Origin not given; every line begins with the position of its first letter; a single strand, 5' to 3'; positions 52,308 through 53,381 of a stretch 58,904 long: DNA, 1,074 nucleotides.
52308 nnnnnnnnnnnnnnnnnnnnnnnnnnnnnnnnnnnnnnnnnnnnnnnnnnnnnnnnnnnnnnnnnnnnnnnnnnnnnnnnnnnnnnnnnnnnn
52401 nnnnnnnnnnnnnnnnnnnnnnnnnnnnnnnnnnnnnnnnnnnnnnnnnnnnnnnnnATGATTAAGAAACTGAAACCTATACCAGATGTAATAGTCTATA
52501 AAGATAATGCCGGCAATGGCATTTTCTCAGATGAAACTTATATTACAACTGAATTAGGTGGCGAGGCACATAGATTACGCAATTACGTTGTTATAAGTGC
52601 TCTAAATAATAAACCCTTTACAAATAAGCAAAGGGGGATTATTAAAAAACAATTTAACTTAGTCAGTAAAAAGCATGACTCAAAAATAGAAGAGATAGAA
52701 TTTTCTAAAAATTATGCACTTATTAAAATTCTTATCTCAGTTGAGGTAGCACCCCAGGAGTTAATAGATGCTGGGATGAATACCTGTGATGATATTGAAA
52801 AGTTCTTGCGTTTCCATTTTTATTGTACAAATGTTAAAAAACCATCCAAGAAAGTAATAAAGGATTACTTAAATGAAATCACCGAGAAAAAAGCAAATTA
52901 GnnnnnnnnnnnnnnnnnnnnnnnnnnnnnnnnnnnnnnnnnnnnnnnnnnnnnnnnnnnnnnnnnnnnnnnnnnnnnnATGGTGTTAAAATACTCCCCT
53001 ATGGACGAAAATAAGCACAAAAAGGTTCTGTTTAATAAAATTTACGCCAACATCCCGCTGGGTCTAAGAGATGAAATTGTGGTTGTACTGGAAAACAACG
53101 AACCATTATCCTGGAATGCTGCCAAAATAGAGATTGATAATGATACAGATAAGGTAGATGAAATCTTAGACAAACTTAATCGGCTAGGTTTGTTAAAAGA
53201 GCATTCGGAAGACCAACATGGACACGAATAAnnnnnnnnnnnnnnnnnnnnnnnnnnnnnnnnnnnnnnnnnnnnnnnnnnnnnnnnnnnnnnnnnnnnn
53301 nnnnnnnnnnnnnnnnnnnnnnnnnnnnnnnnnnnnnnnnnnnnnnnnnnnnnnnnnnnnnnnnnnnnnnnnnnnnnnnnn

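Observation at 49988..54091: AT-rich operon of XRE regulator, PrimPol-SF2 helicase fusion, three small orphans and a caspase-fold protein: a candidate conflict/defence or mobile-replicon module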

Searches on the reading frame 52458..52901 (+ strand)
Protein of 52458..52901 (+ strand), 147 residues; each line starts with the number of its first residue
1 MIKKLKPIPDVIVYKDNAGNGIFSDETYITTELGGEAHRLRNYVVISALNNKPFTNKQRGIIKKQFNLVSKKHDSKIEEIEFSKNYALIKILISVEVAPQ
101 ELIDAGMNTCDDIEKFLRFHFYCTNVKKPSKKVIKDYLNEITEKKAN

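Call 3: search_protein_families(library=pfam, proteins=[window:52458-52901:+], max_evalue=1)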
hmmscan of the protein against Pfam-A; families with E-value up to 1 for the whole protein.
window:52458-52901:+ (147 aa): 1 family
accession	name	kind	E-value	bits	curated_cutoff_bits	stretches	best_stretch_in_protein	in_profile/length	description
PF07982.17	Herpes_UL74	-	5.1e-05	22.9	25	1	58-138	14-90/418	Herpes UL74 glycoproteins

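Call 4: search_protein_families(library=padloc, proteins=[window:52458-52901:+], max_evalue=1)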
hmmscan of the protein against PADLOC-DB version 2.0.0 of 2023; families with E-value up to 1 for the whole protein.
window:52458-52901:+ (147 aa): 0 families

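Call 5: search_protein_families(library=ncbifam, proteins=[window:52458-52901:+], max_evalue=1)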
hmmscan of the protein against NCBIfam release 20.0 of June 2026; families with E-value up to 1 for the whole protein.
window:52458-52901:+ (147 aa): 0 families

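Call 6: search_protein_families(library=phrogs, proteins=[window:52458-52901:+], max_evalue=1)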
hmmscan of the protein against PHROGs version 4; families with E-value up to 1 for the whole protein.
window:52458-52901:+ (147 aa): 2 families
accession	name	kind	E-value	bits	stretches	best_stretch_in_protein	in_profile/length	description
phrog_31465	-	unknown function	0.023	15.7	1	33-83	29-81/84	-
phrog_29608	-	unknown function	0.17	13.2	1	41-141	2-105/132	-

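Call 24: find_homologous_proteins(query=window:52458-52901:+, max_evalue=0.01)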
Query window:52458-52901:+ (147 aa): 42 proteins with E <= 0.01 among 79 candidates.
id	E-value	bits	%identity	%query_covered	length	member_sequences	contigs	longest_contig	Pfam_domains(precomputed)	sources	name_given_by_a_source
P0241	1.5e-90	318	100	100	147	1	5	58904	-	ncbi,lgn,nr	ncbi:hypothetical protein HYU96_04575 [Candidatus Daviesbacteria bacterium]|nr:hypothetical protein 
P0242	1.5e-76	273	86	97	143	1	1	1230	-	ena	-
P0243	1.0e-75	270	84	98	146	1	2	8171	-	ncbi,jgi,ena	-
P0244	7.2e-71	254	78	99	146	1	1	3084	-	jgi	jgi:hypothetical protein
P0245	3.1e-70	252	79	99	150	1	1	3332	-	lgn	-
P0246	4.2e-70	252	78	99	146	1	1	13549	-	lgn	-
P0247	1.5e-68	247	75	99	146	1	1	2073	-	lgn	-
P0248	6.8e-68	245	79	99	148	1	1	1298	-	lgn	-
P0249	8.1e-67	241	74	99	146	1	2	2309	-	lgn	-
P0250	2.6e-66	240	74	99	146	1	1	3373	-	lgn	-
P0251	9.0e-66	238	75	99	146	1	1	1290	-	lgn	-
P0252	2.6e-65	236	73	99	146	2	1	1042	-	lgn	-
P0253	4.2e-65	236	75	99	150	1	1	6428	-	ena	-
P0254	8.0e-65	235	75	99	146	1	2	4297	-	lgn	-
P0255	9.6e-64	231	76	98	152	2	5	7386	-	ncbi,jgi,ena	-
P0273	1.6e-34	137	51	92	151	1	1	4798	-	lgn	-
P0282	2.5e-12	65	34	82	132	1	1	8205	-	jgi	jgi:hypothetical protein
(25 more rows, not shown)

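Call 34: find_encoding_contigs(protein=P0246, flank=7000, max_places=1)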
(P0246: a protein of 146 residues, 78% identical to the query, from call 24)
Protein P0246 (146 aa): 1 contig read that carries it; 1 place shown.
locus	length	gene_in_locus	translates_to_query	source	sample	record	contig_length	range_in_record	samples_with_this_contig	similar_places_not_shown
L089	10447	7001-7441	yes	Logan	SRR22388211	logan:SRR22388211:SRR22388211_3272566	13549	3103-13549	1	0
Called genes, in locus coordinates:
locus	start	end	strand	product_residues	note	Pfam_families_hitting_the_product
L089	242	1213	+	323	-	PF13814:Replic_Relax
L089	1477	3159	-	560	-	-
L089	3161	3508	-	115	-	-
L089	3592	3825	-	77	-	-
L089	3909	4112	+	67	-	PF13560:HTH_31, PF12844:HTH_19, PF01381:HTH_3, PF13413:HTH_25 (weak)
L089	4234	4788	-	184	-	PF12686:DUF3800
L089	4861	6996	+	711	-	PF22548:AEP-TOTE, PF04851:ResIII, PF00270:DEAD, PF00271:Helicase_C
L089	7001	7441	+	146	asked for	-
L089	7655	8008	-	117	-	PF03109:ABC1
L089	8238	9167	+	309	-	PF00892:EamA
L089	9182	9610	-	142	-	-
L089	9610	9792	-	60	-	-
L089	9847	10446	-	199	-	?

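Call 35: find_encoding_contigs(protein=P0282, flank=7000, max_places=1)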
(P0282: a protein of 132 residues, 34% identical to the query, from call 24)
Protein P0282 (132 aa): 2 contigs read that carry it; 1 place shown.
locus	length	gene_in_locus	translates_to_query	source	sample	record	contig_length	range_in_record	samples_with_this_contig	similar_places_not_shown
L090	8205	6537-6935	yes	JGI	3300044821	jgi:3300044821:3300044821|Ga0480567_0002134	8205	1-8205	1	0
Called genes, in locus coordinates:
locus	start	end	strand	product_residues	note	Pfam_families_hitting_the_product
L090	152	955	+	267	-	PF00849:PseudoU_synth_2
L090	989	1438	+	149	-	PF01245:Ribosomal_L19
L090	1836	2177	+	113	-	PF05973:Gp49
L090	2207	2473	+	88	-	PF13744:HTH_37 (weak), PF12844:HTH_19, PF13443:HTH_26 (weak), PF13560:HTH_31, PF01381:HTH_3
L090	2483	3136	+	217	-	PF01923:Cob_adeno_trans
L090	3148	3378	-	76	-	-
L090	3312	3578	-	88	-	-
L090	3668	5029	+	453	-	-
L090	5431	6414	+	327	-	PF08279:HTH_11 (weak)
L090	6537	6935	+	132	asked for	-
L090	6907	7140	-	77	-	-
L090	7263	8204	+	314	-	?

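Call 73: find_encoding_contigs(protein=P0273, flank=5000, max_places=1)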
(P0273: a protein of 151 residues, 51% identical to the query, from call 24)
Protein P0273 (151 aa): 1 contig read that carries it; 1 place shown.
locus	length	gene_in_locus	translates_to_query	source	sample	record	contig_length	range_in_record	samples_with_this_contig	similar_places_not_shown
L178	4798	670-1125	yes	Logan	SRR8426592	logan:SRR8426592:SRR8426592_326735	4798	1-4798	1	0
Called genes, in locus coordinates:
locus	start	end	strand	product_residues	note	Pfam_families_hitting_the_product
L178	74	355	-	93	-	-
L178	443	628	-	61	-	-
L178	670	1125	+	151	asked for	-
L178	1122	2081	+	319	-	PF04434:SWIM (weak)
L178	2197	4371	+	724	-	PF22548:AEP-TOTE, PF00270:DEAD, PF04851:ResIII, PF13401:AAA_22 (weak), PF18766:SWI2_SNF2 (faint), PF00271:Helicase_C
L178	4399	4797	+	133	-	?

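Call 74: find_encoding_contigs(protein=P0255, flank=7000, max_places=3)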
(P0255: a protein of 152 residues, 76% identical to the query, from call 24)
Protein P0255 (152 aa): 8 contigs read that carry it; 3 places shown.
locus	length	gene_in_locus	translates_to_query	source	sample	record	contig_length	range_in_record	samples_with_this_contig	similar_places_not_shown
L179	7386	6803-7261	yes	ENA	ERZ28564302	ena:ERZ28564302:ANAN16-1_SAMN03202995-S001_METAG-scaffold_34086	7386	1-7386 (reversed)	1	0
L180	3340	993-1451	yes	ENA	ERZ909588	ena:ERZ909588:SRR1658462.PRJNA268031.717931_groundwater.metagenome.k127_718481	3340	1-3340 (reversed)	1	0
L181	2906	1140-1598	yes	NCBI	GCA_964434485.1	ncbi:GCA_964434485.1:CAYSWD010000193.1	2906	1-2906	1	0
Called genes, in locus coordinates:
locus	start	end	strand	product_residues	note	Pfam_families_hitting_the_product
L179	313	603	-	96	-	-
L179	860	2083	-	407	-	-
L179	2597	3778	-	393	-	PF08843:AbiEii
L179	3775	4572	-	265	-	-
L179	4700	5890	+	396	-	PF22548:AEP-TOTE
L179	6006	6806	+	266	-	PF04851:ResIII, PF00271:Helicase_C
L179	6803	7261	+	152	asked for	-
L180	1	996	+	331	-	?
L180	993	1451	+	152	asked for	-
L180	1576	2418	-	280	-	PF13276:HTH_21, PF00665:rve, PF24764:rva_4 (weak), PF13683:rve_3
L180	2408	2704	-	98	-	-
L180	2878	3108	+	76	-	PF01541:GIY-YIG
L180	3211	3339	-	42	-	?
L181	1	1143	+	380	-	?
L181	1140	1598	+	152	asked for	-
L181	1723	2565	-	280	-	PF13276:HTH_21, PF00665:rve, PF24764:rva_4 (weak), PF13683:rve_3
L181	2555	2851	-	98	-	-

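Call 78: predict_structure(alignment_id=A4)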
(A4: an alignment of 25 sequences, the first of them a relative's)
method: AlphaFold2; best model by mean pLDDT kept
length: 147 residues; sequences in the alignment: 25
mean_pLDDT: 78.4   pTM: 0.71
mean pLDDT of the five models: 78.4, 78.1, 75.5, 74.2, 71.9
residues with pLDDT >= 90: 62; 70-90: 45; 50-70: 15; < 50: 25
segments of 3 or more residues with pLDDT < 50: 1-7, 13-16, 21-28
pLDDT, mean of each block of 10 residues (from residue 1): 43 48 42 69 90 94 97 95 92 89 94 90 82 82 63
secondary structure, 60 per line:
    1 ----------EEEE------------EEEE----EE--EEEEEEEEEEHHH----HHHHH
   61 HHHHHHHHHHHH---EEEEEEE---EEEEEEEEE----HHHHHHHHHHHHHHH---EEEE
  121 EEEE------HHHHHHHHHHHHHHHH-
elements in order: E11-14 E27-30 E39-48 H56-72 E76-82 E86-94 H99-113 E117-124 H131-146

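Call 83: fold_search(model_id=the predicted structure, library=pdb)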
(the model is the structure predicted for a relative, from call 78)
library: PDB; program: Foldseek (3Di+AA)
matches with E <= 10: 1501; with E <= 0.001: 33
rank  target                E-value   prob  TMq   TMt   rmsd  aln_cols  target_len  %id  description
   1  2vhg_A                5.0e-06  1.00  0.53  0.61  10.7       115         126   13  Crystal Structure of the ISHp608 Transposase in Complex with Right End 31-mer DNA (released 2008-02-19)
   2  2f4f_A                5.3e-06  1.00  0.53  0.60  14.4       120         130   13  Crystal structure of IS200 transposase (released 2005-12-13)
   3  2vhg_B                7.1e-06  1.00  0.53  0.61  10.7       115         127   13  Crystal Structure of the ISHp608 Transposase in Complex with Right End 31-mer DNA (released 2008-02-19)
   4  2xma_E                9.1e-06  1.00  0.54  0.56  11.4       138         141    9  DEINOCOCCUS RADIODURANS ISDRA2 TRANSPOSASE RIGHT END DNA COMPLEX (released 2010-10-13)
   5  2xma_A                1.0e-05  1.00  0.54  0.57  11.5       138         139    9  DEINOCOCCUS RADIODURANS ISDRA2 TRANSPOSASE RIGHT END DNA COMPLEX (released 2010-10-13)
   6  6fi8_B                1.2e-05  1.00  0.53  0.60   7.7       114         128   13  Crystal structure of the IS608 transposase in complex with left end 29-mer DNA hairpin and a 6-mer DNA representing th (released 2018-03-28)
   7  2vih_B                1.2e-05  1.00  0.55  0.62   7.6       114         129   14  CRYSTAL STRUCTURE OF THE IS608 TRANSPOSASE IN COMPLEX WITH Left END 26-MER DNA (released 2008-02-19)
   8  2xm3_A                1.3e-05  1.00  0.53  0.61   7.7       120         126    8  Deinococcus radiodurans ISDra2 Transposase Left end DNA complex (released 2010-10-13)
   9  2a6m_A                1.5e-05  1.00  0.54  0.60  10.7       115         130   12  Crystal Structure of the ISHp608 Transposase (released 2005-10-25)
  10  2ec2_A                1.5e-05  1.00  0.52  0.58  10.9       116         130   11  Crystal structure of transposase from Sulfolobus tokodaii (released 2007-02-27)
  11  2vju_A                1.6e-05  1.00  0.53  0.60   8.5       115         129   12  Crystal structure of the IS608 transposase in complex with the complete Right end 35-mer DNA and manganese (released 2008-02-19)
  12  2xma_B                1.8e-05  1.00  0.53  0.57   8.7       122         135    7  DEINOCOCCUS RADIODURANS ISDRA2 TRANSPOSASE RIGHT END DNA COMPLEX (released 2010-10-13)
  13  2a6m_B                1.9e-05  1.00  0.56  0.55  10.0       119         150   13  Crystal Structure of the ISHp608 Transposase (released 2005-10-25)
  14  2vjv_A                1.9e-05  1.00  0.53  0.62   8.4       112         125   12  Crystal structure of the IS608 transposase in complex with left end 26-mer DNA hairpin and a 6-mer DNA representing th (released 2008-02-19)
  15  2xqc_D                1.9e-05  1.00  0.53  0.58  11.1       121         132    7  DEINOCOCCUS RADIODURANS ISDRA2 TRANSPOSASE COMPLEXED WITH LEFT END RECOGNITION AND CLEAVAGE SITE AND ZN (released 2010-10-13)
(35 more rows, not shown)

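Call 111: search_solved_structures(query=A4, max_evalue=10, show_alignments=2)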
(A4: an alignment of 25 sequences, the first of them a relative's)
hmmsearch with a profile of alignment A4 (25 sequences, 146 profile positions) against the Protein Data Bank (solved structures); distinct sequences matched with E-value up to 10: 0.

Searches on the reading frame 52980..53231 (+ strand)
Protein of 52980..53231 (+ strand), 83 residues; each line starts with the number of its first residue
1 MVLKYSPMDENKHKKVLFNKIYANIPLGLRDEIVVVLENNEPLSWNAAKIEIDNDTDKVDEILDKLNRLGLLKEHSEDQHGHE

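Call 3: search_protein_families(library=pfam, proteins=[window:52980-53231:+], max_evalue=1)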
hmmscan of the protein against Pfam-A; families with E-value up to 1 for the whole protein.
window:52980-53231:+ (83 aa): 4 families
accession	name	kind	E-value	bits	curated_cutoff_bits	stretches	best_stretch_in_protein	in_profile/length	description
PF21980.2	MksE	-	0.0026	18.6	27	1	30-78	98-145/163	Condensin complex protein MksE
PF19121.6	DUF5805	-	0.0087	16.8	28.5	1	28-68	13-54/67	Family of unknown function (DUF5805)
PF08100.18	Dimerisation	-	0.068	13.4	25.6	1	23-79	24-77/93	O-methyltransferase dimerisation domain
PF14337.13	Abi_alpha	-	0.072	13.5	29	1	34-79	109-150/196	Abortive infection alpha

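Call 4: search_protein_families(library=padloc, proteins=[window:52980-53231:+], max_evalue=1)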
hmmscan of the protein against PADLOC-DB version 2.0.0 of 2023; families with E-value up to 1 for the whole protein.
window:52980-53231:+ (83 aa): 0 families

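Call 5: search_protein_families(library=ncbifam, proteins=[window:52980-53231:+], max_evalue=1)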
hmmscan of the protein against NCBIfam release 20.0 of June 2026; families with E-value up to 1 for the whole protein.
window:52980-53231:+ (83 aa): 1 family
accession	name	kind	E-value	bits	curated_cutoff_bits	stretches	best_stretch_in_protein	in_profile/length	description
NF003256.0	PRK04214.1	equivalog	0.28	10.1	500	1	48-79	316-347/412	ribonuclease BN/unknown domain fusion protein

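Call 6: search_protein_families(library=phrogs, proteins=[window:52980-53231:+], max_evalue=1)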
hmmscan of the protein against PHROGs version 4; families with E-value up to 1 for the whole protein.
window:52980-53231:+ (83 aa): 2 families
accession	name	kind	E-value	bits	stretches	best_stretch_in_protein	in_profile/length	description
phrog_32285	-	unknown function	0.071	14.1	1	51-81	75-107/112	-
phrog_11214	-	unknown function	0.079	13.9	1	31-80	54-103/123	-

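Call 93: search_solved_structures(query=A5, max_evalue=10)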
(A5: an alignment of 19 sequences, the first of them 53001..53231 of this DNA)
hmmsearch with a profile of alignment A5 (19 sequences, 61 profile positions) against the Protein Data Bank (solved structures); distinct sequences matched with E-value up to 10: 3.
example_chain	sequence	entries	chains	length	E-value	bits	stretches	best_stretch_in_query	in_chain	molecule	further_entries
2iml_A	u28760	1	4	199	0.24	14.4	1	20-41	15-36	Hypothetical protein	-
4i2l_D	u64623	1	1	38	0.4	13.7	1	31-53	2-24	inhibitor MTSFT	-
3vtq_D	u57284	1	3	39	0.43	13.6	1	31-53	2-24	fusion inhibitor MT-Sifuvirtide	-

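Call 119: search_protein_families(library=pfam, alignment_id=A5, max_evalue=1)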
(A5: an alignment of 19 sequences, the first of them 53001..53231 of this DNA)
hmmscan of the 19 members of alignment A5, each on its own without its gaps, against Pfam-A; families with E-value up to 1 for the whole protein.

A. member 1, window:53001-53231:+ (76 aa): 5 families
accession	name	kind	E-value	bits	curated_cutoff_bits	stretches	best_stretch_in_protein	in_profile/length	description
PF21980.2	MksE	-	0.0021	18.9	27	1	23-72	98-146/163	Condensin complex protein MksE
PF19121.6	DUF5805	-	0.0073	17.1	28.5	1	21-61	13-54/67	Family of unknown function (DUF5805)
PF08100.18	Dimerisation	-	0.055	13.7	25.6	1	16-72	24-77/93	O-methyltransferase dimerisation domain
PF14337.13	Abi_alpha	-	0.063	13.7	29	1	27-72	109-150/196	Abortive infection alpha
PF10007.15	DUF2250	-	0.1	13.1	24.4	1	45-69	32-56/93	Uncharacterized protein conserved in archaea (DUF2250)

B. families by the number of members that match (of 19 scanned): 13 families
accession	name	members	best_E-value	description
PF24828.1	DUF7713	3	0.014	Domain of unknown function (DUF7713)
PF12891.13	Glyco_hydro_44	2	0.064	Glycoside hydrolase family 44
PF14566.11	PTPlike_phytase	2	0.07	Inositol hexakisphosphate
PF17295.7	DUF5348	2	0.11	Domain of unknown function (DUF5348)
PF21980.2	MksE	1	0.0021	Condensin complex protein MksE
PF19121.6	DUF5805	1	0.0073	Family of unknown function (DUF5805)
PF10925.13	DUF2680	1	0.02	Protein of unknown function (DUF2680)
PF08100.18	Dimerisation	1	0.055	O-methyltransferase dimerisation domain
PF01840.22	TCL1_MTCP1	1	0.061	TCL1/MTCP1 family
PF14337.13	Abi_alpha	1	0.063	Abortive infection alpha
PF08937.16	ThsB_TIR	1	0.063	Thoeris protein ThsB, TIR-like domain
PF10007.15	DUF2250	1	0.1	Uncharacterized protein conserved in archaea (DUF2250)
PF14377.11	UBM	1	0.15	Ubiquitin binding region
